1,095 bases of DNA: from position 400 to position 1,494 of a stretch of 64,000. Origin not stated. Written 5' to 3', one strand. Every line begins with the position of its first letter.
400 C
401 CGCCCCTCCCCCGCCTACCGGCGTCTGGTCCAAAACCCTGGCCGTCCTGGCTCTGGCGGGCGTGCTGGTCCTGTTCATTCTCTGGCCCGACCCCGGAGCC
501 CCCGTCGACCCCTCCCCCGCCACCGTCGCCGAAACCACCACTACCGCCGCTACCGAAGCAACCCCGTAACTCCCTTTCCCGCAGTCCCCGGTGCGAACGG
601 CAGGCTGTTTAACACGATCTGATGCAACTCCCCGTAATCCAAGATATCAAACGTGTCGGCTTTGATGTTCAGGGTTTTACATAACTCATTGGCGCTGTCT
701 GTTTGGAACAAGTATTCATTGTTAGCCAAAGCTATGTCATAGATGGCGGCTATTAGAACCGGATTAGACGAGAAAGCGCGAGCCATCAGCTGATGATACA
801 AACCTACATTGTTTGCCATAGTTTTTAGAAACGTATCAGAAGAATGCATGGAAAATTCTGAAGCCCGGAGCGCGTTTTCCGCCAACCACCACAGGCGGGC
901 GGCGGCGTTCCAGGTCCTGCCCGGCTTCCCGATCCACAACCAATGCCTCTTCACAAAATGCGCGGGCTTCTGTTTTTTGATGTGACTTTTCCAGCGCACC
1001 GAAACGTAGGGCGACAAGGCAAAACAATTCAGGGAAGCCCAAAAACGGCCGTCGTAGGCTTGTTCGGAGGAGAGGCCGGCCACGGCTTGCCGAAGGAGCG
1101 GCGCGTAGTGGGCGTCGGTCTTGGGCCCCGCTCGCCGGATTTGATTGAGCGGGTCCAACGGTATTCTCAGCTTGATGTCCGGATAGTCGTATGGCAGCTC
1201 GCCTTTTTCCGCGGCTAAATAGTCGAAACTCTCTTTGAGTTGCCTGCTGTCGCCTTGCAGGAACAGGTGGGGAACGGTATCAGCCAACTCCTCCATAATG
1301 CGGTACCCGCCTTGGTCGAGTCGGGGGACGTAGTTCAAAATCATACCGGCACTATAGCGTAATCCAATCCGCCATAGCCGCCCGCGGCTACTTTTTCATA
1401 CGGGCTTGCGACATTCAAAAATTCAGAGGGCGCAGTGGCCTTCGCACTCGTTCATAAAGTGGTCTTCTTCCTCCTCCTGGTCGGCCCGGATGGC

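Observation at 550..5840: Compositionally foreign five-gene operon: GHKL ATPase, unknown protein, and a PAPS-reductase-like gene bracketed by two paralogous 260-aa proteins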

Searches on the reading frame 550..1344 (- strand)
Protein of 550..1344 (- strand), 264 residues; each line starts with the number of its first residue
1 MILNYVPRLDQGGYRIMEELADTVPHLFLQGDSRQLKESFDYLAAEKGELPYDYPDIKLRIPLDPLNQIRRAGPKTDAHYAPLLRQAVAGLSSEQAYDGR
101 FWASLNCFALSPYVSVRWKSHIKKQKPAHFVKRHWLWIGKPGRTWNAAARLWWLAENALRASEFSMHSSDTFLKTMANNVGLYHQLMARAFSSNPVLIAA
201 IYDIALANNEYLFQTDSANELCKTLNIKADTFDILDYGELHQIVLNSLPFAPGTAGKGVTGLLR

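Call 3: search_protein_families(library=pfam, proteins=[window:550-1344:-], max_evalue=0.1)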
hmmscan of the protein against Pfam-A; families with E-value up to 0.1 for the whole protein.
window:550-1344:- (264 aa): 1 family
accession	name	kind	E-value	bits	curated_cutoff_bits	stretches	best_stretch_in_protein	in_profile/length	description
PF19866.4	DUF6339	-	4.6e-17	62.8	23.2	1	81-244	6-173/175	Family of unknown function (DUF6339)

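Call 4: search_protein_families(library=padloc, proteins=[window:550-1344:-], max_evalue=0.1)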
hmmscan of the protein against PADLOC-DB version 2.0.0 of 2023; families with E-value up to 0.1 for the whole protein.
window:550-1344:- (264 aa): 4 families
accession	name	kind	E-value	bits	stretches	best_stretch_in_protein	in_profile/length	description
PDLC04586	PDC-M33C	-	1.5e-17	61.9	1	66-247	55-238/247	-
PDLC04587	PDC-M33C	-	1.5e-05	22.5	1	75-229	62-221/312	-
PDLC04584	PDC-M33C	-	0.00017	19.2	1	76-154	66-145/250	-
PDLC04585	PDC-M33C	-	0.00062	17.4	1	87-202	77-198/346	-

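Call 5: search_protein_families(library=ncbifam, proteins=[window:550-1344:-], max_evalue=0.1)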
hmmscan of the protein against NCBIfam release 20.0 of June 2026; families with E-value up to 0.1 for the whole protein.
window:550-1344:- (264 aa): 0 families

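Call 17: search_protein_families(library=phrogs, proteins=[window:550-1344:-], max_evalue=0.1)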
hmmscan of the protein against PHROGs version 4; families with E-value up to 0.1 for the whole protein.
window:550-1344:- (264 aa): 0 families
